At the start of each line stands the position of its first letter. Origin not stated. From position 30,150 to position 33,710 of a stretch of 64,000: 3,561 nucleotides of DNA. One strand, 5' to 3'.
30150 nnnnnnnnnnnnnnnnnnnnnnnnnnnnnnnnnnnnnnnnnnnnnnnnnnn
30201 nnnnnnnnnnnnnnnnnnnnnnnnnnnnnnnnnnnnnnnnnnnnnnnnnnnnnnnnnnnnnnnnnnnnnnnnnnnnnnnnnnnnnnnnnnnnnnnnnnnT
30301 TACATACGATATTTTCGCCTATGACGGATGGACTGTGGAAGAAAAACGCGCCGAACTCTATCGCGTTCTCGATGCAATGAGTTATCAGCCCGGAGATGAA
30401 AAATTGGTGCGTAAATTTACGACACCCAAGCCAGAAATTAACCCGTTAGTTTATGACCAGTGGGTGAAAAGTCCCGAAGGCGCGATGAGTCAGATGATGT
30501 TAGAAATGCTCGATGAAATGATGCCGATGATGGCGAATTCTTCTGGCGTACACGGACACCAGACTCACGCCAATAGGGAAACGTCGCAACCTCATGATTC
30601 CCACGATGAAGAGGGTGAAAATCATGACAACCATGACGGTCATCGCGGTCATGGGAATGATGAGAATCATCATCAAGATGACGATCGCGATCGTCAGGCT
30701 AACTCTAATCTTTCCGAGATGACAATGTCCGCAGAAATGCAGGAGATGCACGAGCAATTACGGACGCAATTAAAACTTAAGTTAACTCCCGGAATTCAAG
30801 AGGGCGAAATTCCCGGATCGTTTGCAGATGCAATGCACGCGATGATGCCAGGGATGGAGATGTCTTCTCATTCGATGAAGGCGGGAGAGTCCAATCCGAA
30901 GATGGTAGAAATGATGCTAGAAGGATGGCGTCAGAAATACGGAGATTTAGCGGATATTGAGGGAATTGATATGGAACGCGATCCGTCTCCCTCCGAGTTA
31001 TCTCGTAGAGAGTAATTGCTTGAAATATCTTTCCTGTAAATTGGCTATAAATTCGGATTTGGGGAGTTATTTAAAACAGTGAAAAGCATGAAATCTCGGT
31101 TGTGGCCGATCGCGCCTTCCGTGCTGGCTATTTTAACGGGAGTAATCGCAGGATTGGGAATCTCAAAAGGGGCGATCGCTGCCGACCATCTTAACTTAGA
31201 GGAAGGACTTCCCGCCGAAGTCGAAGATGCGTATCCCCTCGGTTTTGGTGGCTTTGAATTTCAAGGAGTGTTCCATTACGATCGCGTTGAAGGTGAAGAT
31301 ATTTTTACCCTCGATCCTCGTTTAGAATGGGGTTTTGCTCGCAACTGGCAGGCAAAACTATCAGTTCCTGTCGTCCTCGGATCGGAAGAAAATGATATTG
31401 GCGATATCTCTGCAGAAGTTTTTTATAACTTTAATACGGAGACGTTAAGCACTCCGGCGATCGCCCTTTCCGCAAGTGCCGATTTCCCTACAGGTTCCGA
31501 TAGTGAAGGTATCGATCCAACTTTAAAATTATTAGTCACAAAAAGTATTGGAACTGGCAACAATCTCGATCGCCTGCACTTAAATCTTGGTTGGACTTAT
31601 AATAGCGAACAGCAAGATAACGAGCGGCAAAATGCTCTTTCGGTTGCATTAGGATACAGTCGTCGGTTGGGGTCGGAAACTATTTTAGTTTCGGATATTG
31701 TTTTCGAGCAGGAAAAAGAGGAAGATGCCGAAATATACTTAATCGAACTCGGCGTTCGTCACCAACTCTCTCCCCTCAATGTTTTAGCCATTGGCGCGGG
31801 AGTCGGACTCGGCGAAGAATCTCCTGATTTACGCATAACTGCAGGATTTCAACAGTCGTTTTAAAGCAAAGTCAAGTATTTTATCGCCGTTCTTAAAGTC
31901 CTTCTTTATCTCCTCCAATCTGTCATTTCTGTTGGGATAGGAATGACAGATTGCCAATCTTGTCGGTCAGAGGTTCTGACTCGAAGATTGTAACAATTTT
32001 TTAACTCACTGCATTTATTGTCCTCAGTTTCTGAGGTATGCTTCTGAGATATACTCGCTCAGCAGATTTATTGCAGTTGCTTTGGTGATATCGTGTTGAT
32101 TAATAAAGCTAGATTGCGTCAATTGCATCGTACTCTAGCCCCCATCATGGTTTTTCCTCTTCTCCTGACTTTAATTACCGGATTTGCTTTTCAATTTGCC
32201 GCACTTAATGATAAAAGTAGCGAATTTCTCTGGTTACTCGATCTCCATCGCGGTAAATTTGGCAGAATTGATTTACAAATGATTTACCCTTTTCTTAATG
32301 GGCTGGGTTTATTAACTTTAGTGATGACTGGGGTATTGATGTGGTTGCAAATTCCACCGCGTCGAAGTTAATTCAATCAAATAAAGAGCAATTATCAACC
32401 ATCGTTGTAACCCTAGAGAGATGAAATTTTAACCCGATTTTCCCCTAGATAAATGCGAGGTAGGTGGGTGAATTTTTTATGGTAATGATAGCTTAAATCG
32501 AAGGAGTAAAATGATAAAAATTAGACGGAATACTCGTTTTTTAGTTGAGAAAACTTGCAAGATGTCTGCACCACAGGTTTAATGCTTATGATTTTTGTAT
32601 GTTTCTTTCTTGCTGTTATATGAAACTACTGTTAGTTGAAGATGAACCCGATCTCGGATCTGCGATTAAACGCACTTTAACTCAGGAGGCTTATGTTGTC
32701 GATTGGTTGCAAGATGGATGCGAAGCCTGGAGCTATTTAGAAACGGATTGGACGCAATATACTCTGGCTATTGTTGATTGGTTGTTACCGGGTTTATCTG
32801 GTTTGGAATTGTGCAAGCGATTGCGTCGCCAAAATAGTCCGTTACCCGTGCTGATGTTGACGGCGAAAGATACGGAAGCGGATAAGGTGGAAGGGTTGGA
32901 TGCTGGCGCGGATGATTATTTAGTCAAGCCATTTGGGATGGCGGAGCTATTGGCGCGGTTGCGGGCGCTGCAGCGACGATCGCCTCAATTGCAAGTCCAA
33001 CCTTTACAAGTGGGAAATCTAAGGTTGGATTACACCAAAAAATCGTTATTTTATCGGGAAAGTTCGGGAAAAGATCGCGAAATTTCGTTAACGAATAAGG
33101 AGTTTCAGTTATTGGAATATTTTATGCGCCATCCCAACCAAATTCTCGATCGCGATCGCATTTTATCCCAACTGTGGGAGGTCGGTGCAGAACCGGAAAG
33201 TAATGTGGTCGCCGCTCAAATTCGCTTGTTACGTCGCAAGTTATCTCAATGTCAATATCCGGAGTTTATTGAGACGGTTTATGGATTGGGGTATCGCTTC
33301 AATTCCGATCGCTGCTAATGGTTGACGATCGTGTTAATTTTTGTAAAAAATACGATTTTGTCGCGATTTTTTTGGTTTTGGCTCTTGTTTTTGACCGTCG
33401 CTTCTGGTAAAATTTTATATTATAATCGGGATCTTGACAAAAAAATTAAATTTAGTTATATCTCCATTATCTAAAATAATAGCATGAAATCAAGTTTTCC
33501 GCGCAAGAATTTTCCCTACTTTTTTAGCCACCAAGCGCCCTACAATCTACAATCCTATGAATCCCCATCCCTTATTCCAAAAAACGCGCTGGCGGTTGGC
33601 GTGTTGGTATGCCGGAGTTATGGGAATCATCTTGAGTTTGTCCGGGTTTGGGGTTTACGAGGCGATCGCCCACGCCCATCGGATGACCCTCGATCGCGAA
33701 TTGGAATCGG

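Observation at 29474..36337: Candidate metal-sensing/homeostasis module with mosaic GC content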

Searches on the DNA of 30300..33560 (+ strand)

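Call 58: search_dna_similar(query=window:30300-33560:+, collection=plasmids, mode=distant, max_rows=10)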
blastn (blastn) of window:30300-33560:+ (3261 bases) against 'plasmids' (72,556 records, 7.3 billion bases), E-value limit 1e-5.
Records with a match: 55; places in all: 78; records where one place covers at least 80% of the query: 0.
Best place of each record, by identity: 60-80% 55.
By first word of the organism name: Nostoc 8; Synechocystis 5; Synechococcus 5; Leptolyngbya 4; Tolypothrix 3; Stanieria 2; Chroococcidiopsis 2; Calothrix 2; Chondrocystis 2; Acaryochloris 2; and 20 more.
By predicted mobility (MOB-suite, as given by PLSDB): non-mobilizable 24; conjugative 19; mobilizable 12.
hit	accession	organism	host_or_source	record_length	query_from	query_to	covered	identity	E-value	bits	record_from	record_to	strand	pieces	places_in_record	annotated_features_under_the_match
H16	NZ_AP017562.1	Pseudanabaena sp. ABRG5-3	-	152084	2319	3006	21%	66.8%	3e-39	172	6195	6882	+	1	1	rppA: two-component system response regulator RppA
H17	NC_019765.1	Stanieria cyanosphaera PCC 7437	-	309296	2319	3000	21%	67.3%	2e-46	196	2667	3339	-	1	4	rppA: two-component system response regulator RppA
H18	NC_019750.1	Stanieria cyanosphaera PCC 7437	-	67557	2317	3003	21%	65.7%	2e-35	160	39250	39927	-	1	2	rppA: two-component system response regulator RppA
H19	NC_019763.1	Oscillatoria nigro-viridis PCC 7112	-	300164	2321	3004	21%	64.4%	1e-24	123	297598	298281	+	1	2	rppA: two-component system response regulator RppA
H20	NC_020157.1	Anabaena cylindrica PCC 7122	water, most likely pond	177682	2320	2940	19%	68.5%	1e-56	231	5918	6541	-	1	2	rppA: two-component system response regulator RppA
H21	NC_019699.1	Chroococcidiopsis thermalis PCC 7203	-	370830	2316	2929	19%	68.8%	2e-54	223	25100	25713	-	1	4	rppA: two-component system response regulator RppA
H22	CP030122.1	Brasilonema octagenarum UFV-E1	Eucalyptus grandis,mixed culture,leaves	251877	2320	2946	19%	67.3%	2e-47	200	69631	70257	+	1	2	DNA-binding response regulator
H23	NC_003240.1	Nostoc sp. PCC 7120 = FACHB-418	-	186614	2334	2940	19%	69.3%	3e-58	236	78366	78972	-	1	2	rppA: two-component system response regulator RppA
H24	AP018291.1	Calothrix sp. NIES-4105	-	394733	2319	2943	19%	66.9%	5e-42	182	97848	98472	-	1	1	two-component response regulator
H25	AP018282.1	Chondrocystis sp. NIES-4102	-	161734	2336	2943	19%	68.4%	4e-49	205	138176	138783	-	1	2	two-component response regulator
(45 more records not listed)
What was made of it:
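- Tried and rejected: blastn against 72,556 plasmids gave 69% or less, and over the RR gene only (call 58).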

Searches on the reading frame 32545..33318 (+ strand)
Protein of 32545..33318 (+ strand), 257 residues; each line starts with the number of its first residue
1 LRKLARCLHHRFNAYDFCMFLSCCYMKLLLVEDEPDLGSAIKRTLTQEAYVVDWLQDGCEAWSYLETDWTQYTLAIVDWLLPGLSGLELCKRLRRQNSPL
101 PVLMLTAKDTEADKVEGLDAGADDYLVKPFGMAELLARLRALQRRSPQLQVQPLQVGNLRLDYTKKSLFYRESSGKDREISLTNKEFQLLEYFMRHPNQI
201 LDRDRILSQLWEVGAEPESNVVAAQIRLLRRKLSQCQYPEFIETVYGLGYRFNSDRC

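Call 4: search_protein_families(library=pfam, proteins=[window:32545-33318:+], max_evalue=0.01)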
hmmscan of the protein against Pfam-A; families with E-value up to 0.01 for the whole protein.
window:32545-33318:+ (257 aa): 2 families
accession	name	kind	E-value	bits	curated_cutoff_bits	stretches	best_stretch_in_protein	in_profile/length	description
PF00072.30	Response_reg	-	1.9e-28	99.3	30.2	1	29-139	2-110/111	Response regulator receiver domain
PF00486.34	Trans_reg_C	-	4.8e-24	84.7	26.2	1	178-252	2-77/77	Transcriptional regulatory protein, C terminal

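Call 5: search_protein_families(library=ncbifam, proteins=[window:32545-33318:+], max_evalue=0.01)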
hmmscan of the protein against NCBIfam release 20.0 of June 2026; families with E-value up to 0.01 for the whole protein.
window:32545-33318:+ (257 aa): 95 families (the best 25 are shown)
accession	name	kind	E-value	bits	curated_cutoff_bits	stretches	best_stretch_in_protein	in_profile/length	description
NF041734.1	resp_reg_RppA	equivalog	6.5e-121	401.9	250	1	26-253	1-228/229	two-component system response regulator RppA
TIGR02154.1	PhoB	equivalog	1.7e-56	191.1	296.2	1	27-253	4-226/226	phosphate regulon transcriptional regulator PhoB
TIGR01387.1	cztR_silR_copR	subfamily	3.4e-53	180.5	279.2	1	28-251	1-217/218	heavy metal response regulator transcription factor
NF040689.1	MtrAB_MtrA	equivalog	1e-47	162.3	300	1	29-251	2-217/219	MtrAB system response regulator MtrA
NF007928.2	PRK10643.1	equivalog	2e-47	161.6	330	1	26-251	1-215/216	two-component system response regulator PmrA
NF007346.1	PRK09836.1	equivalog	8.1e-47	159.9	420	1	26-252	1-221/227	copper/silver response regulator transcription factor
NF008567.0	PRK11517.1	equivalog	2.1e-46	158.1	353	1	26-255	1-221/223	response regulator transcription factor HprR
NF012023.0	PRK15479.1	equivalog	5.9e-46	156.8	337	1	26-254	1-219/224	transcriptional regulator TctD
NF008296.0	PRK11083.1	equivalog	1.9e-45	155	273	1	26-253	4-226/228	two-component system response regulator CreB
NF007982.1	PRK10710.1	equivalog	1.7e-44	152.1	380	1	26-257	8-232/235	envelope stress response regulator BaeR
NF045914.1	RespRegNblR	equivalog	2.5e-44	151.6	300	1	27-251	8-224/228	response regulator transcription factor NblR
NF041733.1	resp_reg_CseB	equivalog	3.8e-44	150.8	350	1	27-253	2-227/228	two-component system response regulator CseB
NF053854.1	RespRegPhoBBctds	equivalog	4.1e-44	150.6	270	1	28-253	1-225/225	two-component system response regulator PhoB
NF007005.1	PRK09468.1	equivalog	2.7e-42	144.8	331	1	26-255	4-234/237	osmolarity response regulator transcription factor OmpR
NF045944.1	ResRegRpaBCyano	equivalog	7e-42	143.4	330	1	29-253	1-228/229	response regulator transcription factor RpaB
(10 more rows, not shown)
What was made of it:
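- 32620..33318 (+): rppA: OmpR/PhoB-type response regulator of the CopR/NrsR family. Calls 4, 5: REC plus Trans_reg_C domains; NF041734 RppA at 401.9 bits against a cut-off of 250.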

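Call 12: find_homologous_proteins(query=window:32620-33318:+, max_evalue=1e-40)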
Query window:32620-33318:+ (232 aa): 6062 proteins with E <= 1e-40 among 8000 candidates; the best 120 are listed.
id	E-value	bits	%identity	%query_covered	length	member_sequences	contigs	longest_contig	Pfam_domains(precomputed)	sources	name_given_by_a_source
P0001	4.0e-151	519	100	100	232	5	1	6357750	PF00486.35,PF00072.31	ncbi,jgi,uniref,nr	ncbi:two-component system response regulator RppA [Oxynema aestuarii]|jgi:DNA-binding response OmpR 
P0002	3.2e-111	388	76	100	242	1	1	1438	PF00486.35,PF00072.31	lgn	-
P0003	6.6e-109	381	75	98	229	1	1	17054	PF00486.35,PF00072.31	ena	-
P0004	4.8e-108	378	74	98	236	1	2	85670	PF00486.35,PF00072.31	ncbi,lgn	-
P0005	7.6e-108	377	74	98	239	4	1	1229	PF00486.35,PF00072.31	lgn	-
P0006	9.6e-108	377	75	98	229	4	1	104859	PF00486.35,PF00072.31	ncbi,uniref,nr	ncbi:two-component system response regulator RppA [Phormidium sp. CCY1219]|uniref:two-component syst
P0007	2.0e-107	376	72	98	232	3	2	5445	PF00486.35,PF00072.31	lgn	-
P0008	3.1e-107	375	73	99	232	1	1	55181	PF00486.35,PF00072.31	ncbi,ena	-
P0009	3.9e-107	375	73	100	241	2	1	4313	PF00486.35,PF00072.31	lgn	-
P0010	5.0e-107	374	74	100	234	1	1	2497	PF00486.35,PF00072.31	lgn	-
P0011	6.3e-107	374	73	98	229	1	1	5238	PF00486.35,PF00072.31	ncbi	-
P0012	8.2e-107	374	74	98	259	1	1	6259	PF00486.35,PF00072.31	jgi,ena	jgi:DNA-binding response OmpR family regulator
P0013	8.7e-107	374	73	98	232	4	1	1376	PF00486.35,PF00072.31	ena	-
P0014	9.8e-107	373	74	98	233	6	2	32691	PF00486.35,PF00072.31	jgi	jgi:DNA-binding response OmpR family regulator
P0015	1.1e-106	373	75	99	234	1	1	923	PF00486.35,PF00072.31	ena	-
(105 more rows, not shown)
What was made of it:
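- Tried and rejected: The best foreign RR is 76% identical (call 12).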

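Call 88: find_encoding_contigs(protein=P0006, flank=8000, max_places=1)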
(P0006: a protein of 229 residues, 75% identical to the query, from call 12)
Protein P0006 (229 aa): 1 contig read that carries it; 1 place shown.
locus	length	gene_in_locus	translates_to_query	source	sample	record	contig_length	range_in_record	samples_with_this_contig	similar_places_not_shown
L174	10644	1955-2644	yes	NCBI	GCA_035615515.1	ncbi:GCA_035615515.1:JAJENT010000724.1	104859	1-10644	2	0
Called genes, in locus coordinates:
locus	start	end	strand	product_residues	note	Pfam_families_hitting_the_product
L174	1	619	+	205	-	PF07731:Cu-oxidase_2, PF07732:Cu-oxidase_3 (faint)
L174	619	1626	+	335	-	PF05275:CopB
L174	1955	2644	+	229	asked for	PF00072:Response_reg, PF00486:Trans_reg_C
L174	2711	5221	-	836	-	PF13424:TPR_12 (weak), PF17874:TPR_MalT (weak), PF13424:TPR_12, PF00515:TPR_1, PF13424:TPR_12, PF00515:TPR_1, PF13424:TPR_12, PF12770:CHAT, +24 more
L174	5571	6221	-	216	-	PF05685:Uma2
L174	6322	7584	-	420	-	PF00266:Aminotran_5, PF01041:DegT_DnrJ_EryC1, PF01053:Cys_Met_Meta_PP (weak)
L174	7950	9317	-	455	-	PF19295:SufBD_N, PF01458:SUFBD_core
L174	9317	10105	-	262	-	PF00005:ABC_tran, PF02463:SMC_N (faint)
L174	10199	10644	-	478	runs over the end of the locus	PF19295:SufBD_N, PF01458:SUFBD_core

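Call 89: find_encoding_contigs(protein=P0004, flank=8000, max_places=1)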
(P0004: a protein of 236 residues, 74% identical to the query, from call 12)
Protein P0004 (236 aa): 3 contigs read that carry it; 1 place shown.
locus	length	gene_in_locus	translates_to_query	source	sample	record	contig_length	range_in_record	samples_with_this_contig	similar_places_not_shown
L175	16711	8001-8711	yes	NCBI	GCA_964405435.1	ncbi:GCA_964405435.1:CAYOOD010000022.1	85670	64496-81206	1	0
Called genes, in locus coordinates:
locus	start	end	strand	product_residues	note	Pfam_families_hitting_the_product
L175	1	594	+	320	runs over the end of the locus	-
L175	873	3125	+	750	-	PF00403:HMA, PF00122:E1-E2_ATPase, PF00702:Hydrolase, PF08282:Hydrolase_3 (faint)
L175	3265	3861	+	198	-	PF13473:Cupredoxin_1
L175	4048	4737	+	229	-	PF13628:DUF4142 (weak), PF03713:DUF305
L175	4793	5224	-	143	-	PF22544:HYDIN_VesB_CFA65-like_Ig, PF07610:DUF1573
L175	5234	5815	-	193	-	PF07610:DUF1573, PF22544:HYDIN_VesB_CFA65-like_Ig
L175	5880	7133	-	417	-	PF11139:SfLAP (weak)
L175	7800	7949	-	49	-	-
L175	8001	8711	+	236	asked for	PF00072:Response_reg, PF00486:Trans_reg_C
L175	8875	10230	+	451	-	PF00512:HisKA, PF02518:HATPase_c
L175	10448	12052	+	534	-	PF02321:OEP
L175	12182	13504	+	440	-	PF00330:Aconitase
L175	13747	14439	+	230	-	PF00230:MIP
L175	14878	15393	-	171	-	-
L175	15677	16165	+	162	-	PF01712:dNK (faint), PF13238:AAA_18 (weak), PF13671:AAA_33 (weak), PF01202:SKI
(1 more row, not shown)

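Call 90: find_encoding_contigs(protein=P0003, flank=8000, max_places=1)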
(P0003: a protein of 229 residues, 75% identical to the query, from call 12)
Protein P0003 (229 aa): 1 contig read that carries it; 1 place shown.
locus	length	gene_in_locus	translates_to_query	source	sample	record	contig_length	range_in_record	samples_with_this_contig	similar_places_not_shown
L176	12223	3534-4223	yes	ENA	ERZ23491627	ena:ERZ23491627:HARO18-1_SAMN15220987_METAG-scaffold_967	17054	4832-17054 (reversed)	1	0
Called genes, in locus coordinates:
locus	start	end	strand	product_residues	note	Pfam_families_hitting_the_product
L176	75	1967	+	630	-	PF07732:Cu-oxidase_3, PF00394:Cu-oxidase, PF07731:Cu-oxidase_2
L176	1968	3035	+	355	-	PF05275:CopB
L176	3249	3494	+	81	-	-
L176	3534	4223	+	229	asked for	PF00072:Response_reg, PF00486:Trans_reg_C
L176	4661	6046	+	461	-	PF00512:HisKA, PF02518:HATPase_c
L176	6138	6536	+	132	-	-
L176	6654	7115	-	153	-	PF01382:Avidin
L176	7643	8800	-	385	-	PF13499:EF-hand_7, PF13499:EF-hand_7, PF01209:Ubie_methyltran, PF05175:MTS, PF06325:PrmA, PF13489:Methyltransf_23, PF00891:Methyltransf_2, PF13649:Methyltransf_25, +10 more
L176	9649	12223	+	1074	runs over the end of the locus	PF00502:Phycobilisome, PF00427:PBS_linker_poly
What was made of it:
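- The closest RR relatives sit beside PcoA/PcoB-type genes (calls 88, 90).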
